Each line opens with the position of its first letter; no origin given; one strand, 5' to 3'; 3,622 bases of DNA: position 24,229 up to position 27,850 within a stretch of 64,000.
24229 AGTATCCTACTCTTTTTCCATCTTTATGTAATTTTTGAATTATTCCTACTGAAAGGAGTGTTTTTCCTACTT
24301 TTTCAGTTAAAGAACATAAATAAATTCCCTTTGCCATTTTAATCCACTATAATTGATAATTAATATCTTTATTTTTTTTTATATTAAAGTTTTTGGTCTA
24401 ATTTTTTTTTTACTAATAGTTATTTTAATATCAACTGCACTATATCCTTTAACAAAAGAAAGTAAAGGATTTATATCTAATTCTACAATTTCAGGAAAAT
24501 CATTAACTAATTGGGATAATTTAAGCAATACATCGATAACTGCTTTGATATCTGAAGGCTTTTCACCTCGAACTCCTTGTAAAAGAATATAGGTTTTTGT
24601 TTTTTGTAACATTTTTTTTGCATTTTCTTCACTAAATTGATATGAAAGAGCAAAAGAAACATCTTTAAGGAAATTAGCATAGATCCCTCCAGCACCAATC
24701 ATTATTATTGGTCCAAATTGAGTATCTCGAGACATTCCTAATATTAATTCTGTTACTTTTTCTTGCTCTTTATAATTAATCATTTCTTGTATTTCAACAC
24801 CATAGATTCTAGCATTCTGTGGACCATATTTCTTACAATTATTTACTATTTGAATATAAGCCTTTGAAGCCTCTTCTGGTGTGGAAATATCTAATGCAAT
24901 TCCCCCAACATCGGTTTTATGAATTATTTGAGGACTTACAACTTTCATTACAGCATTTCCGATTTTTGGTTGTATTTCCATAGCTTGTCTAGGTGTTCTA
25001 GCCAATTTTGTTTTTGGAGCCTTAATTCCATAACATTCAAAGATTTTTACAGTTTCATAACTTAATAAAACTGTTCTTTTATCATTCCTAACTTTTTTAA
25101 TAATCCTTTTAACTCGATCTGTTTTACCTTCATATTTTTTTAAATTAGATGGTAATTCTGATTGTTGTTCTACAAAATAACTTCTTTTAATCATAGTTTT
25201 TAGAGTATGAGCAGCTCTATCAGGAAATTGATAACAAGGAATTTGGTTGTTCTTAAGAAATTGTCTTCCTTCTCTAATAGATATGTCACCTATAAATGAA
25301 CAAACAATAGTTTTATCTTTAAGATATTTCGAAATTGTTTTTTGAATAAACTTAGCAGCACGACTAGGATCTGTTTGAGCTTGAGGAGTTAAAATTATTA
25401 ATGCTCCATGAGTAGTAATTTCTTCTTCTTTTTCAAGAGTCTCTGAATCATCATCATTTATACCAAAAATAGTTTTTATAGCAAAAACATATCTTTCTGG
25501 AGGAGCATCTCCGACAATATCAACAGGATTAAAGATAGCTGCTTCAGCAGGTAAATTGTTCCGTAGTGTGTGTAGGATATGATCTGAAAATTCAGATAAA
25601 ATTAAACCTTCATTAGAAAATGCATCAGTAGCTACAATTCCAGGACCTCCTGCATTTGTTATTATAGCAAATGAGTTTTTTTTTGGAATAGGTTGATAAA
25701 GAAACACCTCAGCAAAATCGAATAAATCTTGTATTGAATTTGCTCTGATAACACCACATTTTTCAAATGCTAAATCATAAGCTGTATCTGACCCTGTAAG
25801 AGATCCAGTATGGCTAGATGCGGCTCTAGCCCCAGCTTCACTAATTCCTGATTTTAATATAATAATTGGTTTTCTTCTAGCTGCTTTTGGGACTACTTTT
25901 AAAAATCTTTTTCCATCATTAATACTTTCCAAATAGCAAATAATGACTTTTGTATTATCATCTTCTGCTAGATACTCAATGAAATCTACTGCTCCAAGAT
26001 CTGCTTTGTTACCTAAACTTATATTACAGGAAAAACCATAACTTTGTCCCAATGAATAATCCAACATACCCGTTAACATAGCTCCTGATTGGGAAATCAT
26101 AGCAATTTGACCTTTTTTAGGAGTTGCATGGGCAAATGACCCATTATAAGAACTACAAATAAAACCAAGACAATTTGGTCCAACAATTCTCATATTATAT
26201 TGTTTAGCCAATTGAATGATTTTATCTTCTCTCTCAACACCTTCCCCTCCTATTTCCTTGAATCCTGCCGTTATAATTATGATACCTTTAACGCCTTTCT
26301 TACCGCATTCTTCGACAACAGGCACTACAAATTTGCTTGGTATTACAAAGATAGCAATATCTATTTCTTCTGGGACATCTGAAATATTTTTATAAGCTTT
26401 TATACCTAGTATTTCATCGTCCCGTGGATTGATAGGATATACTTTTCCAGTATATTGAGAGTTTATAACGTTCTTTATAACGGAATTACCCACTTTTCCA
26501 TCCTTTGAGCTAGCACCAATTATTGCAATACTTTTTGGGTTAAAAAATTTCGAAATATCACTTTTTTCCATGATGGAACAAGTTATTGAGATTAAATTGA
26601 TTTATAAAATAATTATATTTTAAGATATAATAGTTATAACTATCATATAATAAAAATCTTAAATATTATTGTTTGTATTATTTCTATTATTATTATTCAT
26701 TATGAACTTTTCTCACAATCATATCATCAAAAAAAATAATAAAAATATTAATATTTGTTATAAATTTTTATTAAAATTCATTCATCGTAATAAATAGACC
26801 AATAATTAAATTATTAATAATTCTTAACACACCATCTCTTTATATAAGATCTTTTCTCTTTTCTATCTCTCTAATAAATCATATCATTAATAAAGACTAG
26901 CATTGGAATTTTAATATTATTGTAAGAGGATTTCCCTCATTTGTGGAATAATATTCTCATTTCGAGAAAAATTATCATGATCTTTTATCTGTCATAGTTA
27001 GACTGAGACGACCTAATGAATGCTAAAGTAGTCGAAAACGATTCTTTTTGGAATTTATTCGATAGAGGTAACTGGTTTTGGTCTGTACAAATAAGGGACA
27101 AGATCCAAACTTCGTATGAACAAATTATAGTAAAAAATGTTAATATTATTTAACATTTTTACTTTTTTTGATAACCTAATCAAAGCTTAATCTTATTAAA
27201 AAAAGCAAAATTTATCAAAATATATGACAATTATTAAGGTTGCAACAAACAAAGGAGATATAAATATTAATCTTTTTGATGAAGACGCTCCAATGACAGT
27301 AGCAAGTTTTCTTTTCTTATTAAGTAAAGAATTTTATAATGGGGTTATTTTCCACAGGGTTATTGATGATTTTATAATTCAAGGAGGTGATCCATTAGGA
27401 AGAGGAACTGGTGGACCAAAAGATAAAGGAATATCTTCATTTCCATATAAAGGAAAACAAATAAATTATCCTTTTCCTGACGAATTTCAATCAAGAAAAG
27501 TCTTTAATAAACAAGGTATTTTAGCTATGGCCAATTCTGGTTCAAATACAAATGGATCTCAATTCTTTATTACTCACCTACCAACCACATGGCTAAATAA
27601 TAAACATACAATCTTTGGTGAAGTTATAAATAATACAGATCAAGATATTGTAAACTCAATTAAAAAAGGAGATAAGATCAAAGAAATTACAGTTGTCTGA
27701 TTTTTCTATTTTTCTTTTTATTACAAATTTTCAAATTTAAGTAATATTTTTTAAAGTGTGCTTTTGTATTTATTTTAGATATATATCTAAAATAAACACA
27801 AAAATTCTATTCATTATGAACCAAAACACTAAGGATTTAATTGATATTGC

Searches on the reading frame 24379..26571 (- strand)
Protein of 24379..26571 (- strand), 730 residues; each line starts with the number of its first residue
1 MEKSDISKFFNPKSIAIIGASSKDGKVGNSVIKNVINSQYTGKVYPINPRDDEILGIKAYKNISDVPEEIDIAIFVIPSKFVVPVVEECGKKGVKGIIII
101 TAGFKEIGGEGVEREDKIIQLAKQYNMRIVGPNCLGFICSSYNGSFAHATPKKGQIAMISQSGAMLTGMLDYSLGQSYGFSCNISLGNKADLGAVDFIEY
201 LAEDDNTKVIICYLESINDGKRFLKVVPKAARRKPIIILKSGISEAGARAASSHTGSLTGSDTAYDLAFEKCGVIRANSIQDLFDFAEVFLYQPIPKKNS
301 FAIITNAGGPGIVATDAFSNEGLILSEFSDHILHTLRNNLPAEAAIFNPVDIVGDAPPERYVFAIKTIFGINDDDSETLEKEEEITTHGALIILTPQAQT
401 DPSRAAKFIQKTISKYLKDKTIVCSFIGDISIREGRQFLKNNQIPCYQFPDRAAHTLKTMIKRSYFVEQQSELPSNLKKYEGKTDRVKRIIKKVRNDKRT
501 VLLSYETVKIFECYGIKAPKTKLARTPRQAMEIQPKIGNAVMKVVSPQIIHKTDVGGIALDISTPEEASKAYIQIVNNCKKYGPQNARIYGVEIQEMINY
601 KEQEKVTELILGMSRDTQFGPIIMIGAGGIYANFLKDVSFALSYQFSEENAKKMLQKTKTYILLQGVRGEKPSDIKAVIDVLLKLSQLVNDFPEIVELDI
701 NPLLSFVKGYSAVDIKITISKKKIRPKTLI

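Call 33: find_related_loci(query=window:24379-26571:-, collection=genome_contigs, flank=4000)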
Query window:24379-26571:- (730 aa) in genome_contigs; peptide patterns used: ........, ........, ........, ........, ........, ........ (x = any residue, [..] = any of these).
137 stretches matched a pattern; 43 encode a relative of the query (tblastn E <= 1e-3); 43 distinct loci.
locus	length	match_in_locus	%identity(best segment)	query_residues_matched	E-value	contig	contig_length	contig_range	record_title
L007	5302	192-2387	83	1-729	0e+0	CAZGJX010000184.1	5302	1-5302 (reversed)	MAG TPA_asm: uncultured archaeon isolate binchicken_co228_481 genome assembly, contig: NODE_26042_length_5302_cov_7.1147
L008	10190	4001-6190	68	2-727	0e+0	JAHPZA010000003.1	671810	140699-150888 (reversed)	MAG: Promethearchaeota archaeon isolate LW40_45 NODE_11_length_671810_cov_20.318872, whole genome shotgun sequence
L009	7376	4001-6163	68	1-721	0e+0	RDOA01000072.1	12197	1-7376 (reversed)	MAG: Promethearchaeota archaeon isolate DZG_bin1.240 NODE_74_length_12197_cov_18.946947, whole genome shotgun sequence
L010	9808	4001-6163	68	2-724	0e+0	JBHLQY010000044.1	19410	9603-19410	MAG: Candidatus Thorarchaeota archaeon isolate QM1B.325 QM1B.325@9206, whole genome shotgun sequence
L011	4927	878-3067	69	4-727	0e+0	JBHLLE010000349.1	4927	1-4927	MAG: Candidatus Hermodarchaeota archaeon isolate DZ1M.378 DZ1M.378@93669, whole genome shotgun sequence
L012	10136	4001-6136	67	5-721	0e+0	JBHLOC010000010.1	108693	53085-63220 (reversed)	MAG: Promethearchaeota archaeon isolate DZ3M.111 DZ3M.111@345, whole genome shotgun sequence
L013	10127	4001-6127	69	1-714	0e+0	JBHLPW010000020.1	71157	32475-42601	MAG: Promethearchaeota archaeon isolate H3B.172 H3B.172@606, whole genome shotgun sequence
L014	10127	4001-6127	69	1-714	0e+0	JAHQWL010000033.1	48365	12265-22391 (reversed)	MAG: Promethearchaeia archaeon isolate ABR06 NODE_170_length_48365_cov_16, whole genome shotgun sequence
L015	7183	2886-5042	67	1-724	0e+0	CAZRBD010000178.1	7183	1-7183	MAG TPA_asm: uncultured archaeon isolate SRP179991_co3_105 genome assembly, contig: NODE_3495_length_7183_cov_5.009400,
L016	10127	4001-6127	68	1-714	0e+0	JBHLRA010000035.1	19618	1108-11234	MAG: Candidatus Thorarchaeota archaeon isolate QM1B.7 QM1B.7@9061, whole genome shotgun sequence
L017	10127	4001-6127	68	1-714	0e+0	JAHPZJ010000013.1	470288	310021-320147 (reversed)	MAG: Promethearchaeota archaeon isolate LW60_5 NODE_21_length_470288_cov_15.560080, whole genome shotgun sequence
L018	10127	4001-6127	67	1-714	0e+0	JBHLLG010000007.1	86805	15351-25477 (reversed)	MAG: Candidatus Hermodarchaeota archaeon isolate DZ1M.411 DZ1M.411@659, whole genome shotgun sequence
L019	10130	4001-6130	69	9-721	0e+0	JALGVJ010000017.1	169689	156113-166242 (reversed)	MAG: Promethearchaeota archaeon isolate Meg22_1012_Bin_233 Meg22_1012_Bin_233_scaffold_193, whole genome shotgun sequenc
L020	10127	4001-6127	67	1-714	0e+0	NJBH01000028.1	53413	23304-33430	MAG: Promethearchaeota archaeon Loki_b32 371, whole genome shotgun sequence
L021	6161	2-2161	68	6-721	0e+0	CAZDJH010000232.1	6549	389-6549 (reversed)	MAG TPA_asm: uncultured archaeon isolate SRP141376_co4_317 genome assembly, contig: NODE_18952_length_6549_cov_3.784262,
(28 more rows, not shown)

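Call 38: find_homologous_proteins(query=window:24379-26571:-, max_evalue=1e-100)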
Query window:24379-26571:- (730 aa): 7847 proteins with E <= 1e-100 among 8000 candidates; the best 120 are listed.
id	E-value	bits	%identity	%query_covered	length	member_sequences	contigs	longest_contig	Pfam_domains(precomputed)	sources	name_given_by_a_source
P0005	0.0e+0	1617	100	100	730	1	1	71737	PF02629.26,PF13607.12,PF13549.12,PF13380.13,PF19045.5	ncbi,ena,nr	ncbi:MAG: acetate--CoA ligase family protein [Candidatus Lokiarchaeota archaeon]|nr:acetate--CoA lig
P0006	0.0e+0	1404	86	99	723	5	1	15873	PF02629.26,PF13607.12,PF13549.12,PF13380.13,PF19045.5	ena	-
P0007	0.0e+0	1386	85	99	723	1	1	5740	PF02629.26,PF13607.12,PF13549.12,PF13380.13,PF19045.5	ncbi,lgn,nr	ncbi:MAG: acetate--CoA ligase family protein [Candidatus Lokiarchaeota archaeon]|nr:acetate--CoA lig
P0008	0.0e+0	1355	83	99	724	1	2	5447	PF02629.26,PF13607.12,PF13549.12,PF13380.13,PF19045.5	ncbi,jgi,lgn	-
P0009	0.0e+0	1167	70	99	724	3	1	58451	PF02629.26,PF13607.12,PF13549.12,PF13380.13,PF19045.5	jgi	-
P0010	0.0e+0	1163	70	99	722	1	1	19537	PF02629.26,PF13607.12,PF13549.12,PF13380.13,PF19045.5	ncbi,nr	ncbi:MAG: Acetate--CoA ligase [ADP-forming] I [Promethearchaeota archaeon]|nr:MAG: Acetate--CoA liga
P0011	0.0e+0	1159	70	99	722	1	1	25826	PF02629.26,PF13607.12,PF13549.12,PF13380.13,PF19045.5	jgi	jgi:acetyltransferase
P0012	0.0e+0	1158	70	98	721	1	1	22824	PF02629.26,PF13607.12,PF13549.12,PF13380.13,PF19045.5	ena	-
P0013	0.0e+0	1156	70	98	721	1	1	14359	PF02629.26,PF13607.12,PF13549.12,PF13380.13,PF19045.5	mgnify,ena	mgnify:FL=1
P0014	0.0e+0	1155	69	99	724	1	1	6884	PF02629.26,PF13607.12,PF13549.12,PF13380.13,PF19045.5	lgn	-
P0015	0.0e+0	1153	70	99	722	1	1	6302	PF02629.26,PF13607.12,PF13549.12,PF13380.13,PF19045.5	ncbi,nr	ncbi:MAG: CoA-binding protein [Candidatus Lokiarchaeota archaeon]|nr:CoA-binding protein [Candidatus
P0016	0.0e+0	1152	70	98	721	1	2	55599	PF02629.26,PF13607.12,PF13549.12,PF13380.13,PF19045.5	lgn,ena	-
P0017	0.0e+0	1152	70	98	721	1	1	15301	PF02629.26,PF13607.12,PF13549.12,PF13380.13,PF19045.5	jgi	-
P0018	0.0e+0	1152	70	99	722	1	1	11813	PF02629.26,PF13607.12,PF13549.12,PF13380.13,PF19045.5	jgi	jgi:acetyltransferase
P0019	0.0e+0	1148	70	99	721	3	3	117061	PF02629.26,PF13607.12,PF13549.12,PF13380.13,PF19045.5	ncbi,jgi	ncbi:MAG: acetate--CoA ligase alpha subunit [Promethearchaeota archaeon]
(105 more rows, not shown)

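Call 39: find_encoding_contigs(protein=P0006, flank=10000, max_places=6)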
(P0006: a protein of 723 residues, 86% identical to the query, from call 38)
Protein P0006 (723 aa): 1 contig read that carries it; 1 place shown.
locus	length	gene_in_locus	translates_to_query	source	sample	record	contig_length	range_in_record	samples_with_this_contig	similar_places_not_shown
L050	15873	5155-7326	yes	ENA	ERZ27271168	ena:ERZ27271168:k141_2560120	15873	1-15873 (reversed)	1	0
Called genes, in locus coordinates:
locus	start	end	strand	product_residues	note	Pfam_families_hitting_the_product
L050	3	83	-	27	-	?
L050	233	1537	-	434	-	PF01609:DDE_Tnp_1 (weak)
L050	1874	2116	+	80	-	PF01455:HupF_HypC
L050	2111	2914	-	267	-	PF00142:Fer4_NifH (faint), PF01656:CbiA, PF02374:ArsA_ATPase (weak), PF10609:ParA (faint), PF13614:AAA_31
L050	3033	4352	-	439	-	PF02985:HEAT (faint), PF13646:HEAT_2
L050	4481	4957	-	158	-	PF00160:Pro_isomerase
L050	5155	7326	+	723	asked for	PF02629:CoA_binding, PF13380:CoA_binding_2, PF13607:Succ_CoA_lig, PF19045:Ligase_CoA_2, PF13549:ATP-grasp_5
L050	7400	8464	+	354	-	PF01656:CbiA (faint), PF13500:AAA_26, PF07085:DRTGG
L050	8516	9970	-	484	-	PF02878:PGM_PMM_I, PF02879:PGM_PMM_II, PF00408:PGM_PMM_IV (faint), PF02880:PGM_PMM_III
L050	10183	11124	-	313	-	PF22564:HAAS (weak)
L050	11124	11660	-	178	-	PF03551:PadR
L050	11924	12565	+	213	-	PF01694:Rhomboid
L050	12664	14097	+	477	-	-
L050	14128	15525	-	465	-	PF01554:MatE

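Call 40: find_encoding_contigs(protein=P0007, flank=10000, max_places=6)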
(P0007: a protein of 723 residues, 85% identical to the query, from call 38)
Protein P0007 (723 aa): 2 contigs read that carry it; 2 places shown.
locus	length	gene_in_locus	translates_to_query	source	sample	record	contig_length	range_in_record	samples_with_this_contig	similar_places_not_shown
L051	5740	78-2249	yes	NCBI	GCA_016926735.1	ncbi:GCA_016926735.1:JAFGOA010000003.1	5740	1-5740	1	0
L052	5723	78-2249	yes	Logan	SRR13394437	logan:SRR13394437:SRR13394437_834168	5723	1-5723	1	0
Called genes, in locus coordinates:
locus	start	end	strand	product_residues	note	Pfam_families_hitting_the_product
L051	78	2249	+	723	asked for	PF02629:CoA_binding, PF13380:CoA_binding_2, PF13607:Succ_CoA_lig, PF19045:Ligase_CoA_2, PF13549:ATP-grasp_5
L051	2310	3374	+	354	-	PF01656:CbiA (faint), PF13500:AAA_26, PF07085:DRTGG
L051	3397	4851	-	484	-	PF02878:PGM_PMM_I, PF02879:PGM_PMM_II, PF02880:PGM_PMM_III, PF00408:PGM_PMM_IV (weak)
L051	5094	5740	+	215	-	PF01694:Rhomboid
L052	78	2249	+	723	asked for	PF02629:CoA_binding, PF13380:CoA_binding_2, PF13607:Succ_CoA_lig, PF19045:Ligase_CoA_2, PF13549:ATP-grasp_5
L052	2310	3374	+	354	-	PF01656:CbiA (faint), PF13500:AAA_26, PF07085:DRTGG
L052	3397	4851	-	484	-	PF02878:PGM_PMM_I, PF02879:PGM_PMM_II, PF02880:PGM_PMM_III, PF00408:PGM_PMM_IV (weak)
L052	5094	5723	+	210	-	?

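Call 41: find_encoding_contigs(protein=P0008, flank=10000, max_places=6)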
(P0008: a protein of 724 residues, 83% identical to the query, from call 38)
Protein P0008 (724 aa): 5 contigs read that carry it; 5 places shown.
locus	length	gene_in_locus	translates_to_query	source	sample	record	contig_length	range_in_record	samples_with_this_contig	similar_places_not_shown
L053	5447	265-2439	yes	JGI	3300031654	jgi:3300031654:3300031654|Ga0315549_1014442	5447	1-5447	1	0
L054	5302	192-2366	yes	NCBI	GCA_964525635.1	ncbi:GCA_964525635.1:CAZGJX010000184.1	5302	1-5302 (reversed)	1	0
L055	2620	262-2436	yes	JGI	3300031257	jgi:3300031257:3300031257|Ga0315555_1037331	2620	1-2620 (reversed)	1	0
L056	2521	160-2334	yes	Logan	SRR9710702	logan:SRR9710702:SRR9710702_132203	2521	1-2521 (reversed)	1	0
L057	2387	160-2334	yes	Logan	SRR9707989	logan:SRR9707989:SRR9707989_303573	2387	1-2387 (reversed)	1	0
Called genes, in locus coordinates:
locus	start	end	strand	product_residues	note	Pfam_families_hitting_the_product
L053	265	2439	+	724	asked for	PF02629:CoA_binding, PF13380:CoA_binding_2, PF13607:Succ_CoA_lig, PF19045:Ligase_CoA_2, PF13549:ATP-grasp_5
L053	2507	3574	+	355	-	PF01656:CbiA (faint), PF13500:AAA_26, PF02603:Hpr_kinase_N (faint), PF07085:DRTGG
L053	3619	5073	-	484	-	PF02878:PGM_PMM_I, PF02879:PGM_PMM_II, PF02880:PGM_PMM_III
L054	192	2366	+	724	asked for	PF02629:CoA_binding, PF13380:CoA_binding_2, PF13607:Succ_CoA_lig, PF19045:Ligase_CoA_2, PF13549:ATP-grasp_5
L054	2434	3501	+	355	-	PF13500:AAA_26, PF02603:Hpr_kinase_N (faint), PF07085:DRTGG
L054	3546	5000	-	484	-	PF02878:PGM_PMM_I, PF02879:PGM_PMM_II, PF02880:PGM_PMM_III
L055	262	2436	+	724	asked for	PF02629:CoA_binding, PF13380:CoA_binding_2, PF13607:Succ_CoA_lig, PF19045:Ligase_CoA_2, PF13549:ATP-grasp_5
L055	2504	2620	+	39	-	?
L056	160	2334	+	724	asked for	PF02629:CoA_binding, PF13380:CoA_binding_2, PF13607:Succ_CoA_lig, PF19045:Ligase_CoA_2, PF13549:ATP-grasp_5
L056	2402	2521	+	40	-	?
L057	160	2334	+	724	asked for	PF02629:CoA_binding, PF13380:CoA_binding_2, PF13607:Succ_CoA_lig, PF19045:Ligase_CoA_2, PF13549:ATP-grasp_5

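Call 62: search_protein_families(library=pfam, proteins=[L050:236-1537:-], max_evalue=0.01)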
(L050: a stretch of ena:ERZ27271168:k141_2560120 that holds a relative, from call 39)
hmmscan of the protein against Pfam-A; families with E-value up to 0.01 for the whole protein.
L050:236-1537:- (434 aa): 1 family
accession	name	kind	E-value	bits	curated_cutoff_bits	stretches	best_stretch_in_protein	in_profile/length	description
PF01609.27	DDE_Tnp_1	-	1.1e-07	32.3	23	1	171-388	28-199/200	Transposase DDE domain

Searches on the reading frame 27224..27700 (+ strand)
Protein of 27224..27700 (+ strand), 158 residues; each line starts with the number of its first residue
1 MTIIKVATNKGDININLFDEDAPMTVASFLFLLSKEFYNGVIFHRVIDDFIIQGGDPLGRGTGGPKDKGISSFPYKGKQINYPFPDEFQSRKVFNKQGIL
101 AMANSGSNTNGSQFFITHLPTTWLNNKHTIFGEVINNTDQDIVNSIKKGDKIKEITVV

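Call 15: find_encoding_contigs(protein=window:27224-27700:+, flank=10000, max_places=10)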
Protein window:27224-27700:+ (158 aa): 5 contigs read that carry it; 4 places shown.
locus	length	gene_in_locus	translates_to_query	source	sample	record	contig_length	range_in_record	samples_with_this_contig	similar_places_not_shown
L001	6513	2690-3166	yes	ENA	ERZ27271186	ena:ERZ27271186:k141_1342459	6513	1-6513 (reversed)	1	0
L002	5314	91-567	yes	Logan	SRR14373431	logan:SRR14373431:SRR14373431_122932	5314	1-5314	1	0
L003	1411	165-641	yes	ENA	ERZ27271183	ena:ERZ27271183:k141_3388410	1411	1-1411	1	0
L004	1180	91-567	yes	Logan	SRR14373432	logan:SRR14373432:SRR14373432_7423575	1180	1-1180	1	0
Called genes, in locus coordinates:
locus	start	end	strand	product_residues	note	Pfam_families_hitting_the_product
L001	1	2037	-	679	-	?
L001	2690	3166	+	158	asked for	PF00160:Pro_isomerase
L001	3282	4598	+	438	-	PF02985:HEAT (faint), PF13646:HEAT_2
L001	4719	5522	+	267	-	PF00142:Fer4_NifH (faint), PF01656:CbiA, PF02374:ArsA_ATPase (weak), PF10609:ParA (weak), PF13614:AAA_31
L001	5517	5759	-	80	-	PF01455:HupF_HypC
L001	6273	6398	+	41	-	-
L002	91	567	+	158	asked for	PF00160:Pro_isomerase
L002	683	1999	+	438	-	PF02985:HEAT (faint), PF13646:HEAT_2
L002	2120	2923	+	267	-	PF00142:Fer4_NifH (faint), PF01656:CbiA, PF02374:ArsA_ATPase (weak), PF10609:ParA (weak), PF13614:AAA_31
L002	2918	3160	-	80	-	PF01455:HupF_HypC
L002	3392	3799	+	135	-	-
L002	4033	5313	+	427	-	?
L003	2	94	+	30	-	?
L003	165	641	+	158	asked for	PF00160:Pro_isomerase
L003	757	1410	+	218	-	?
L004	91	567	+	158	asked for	PF00160:Pro_isomerase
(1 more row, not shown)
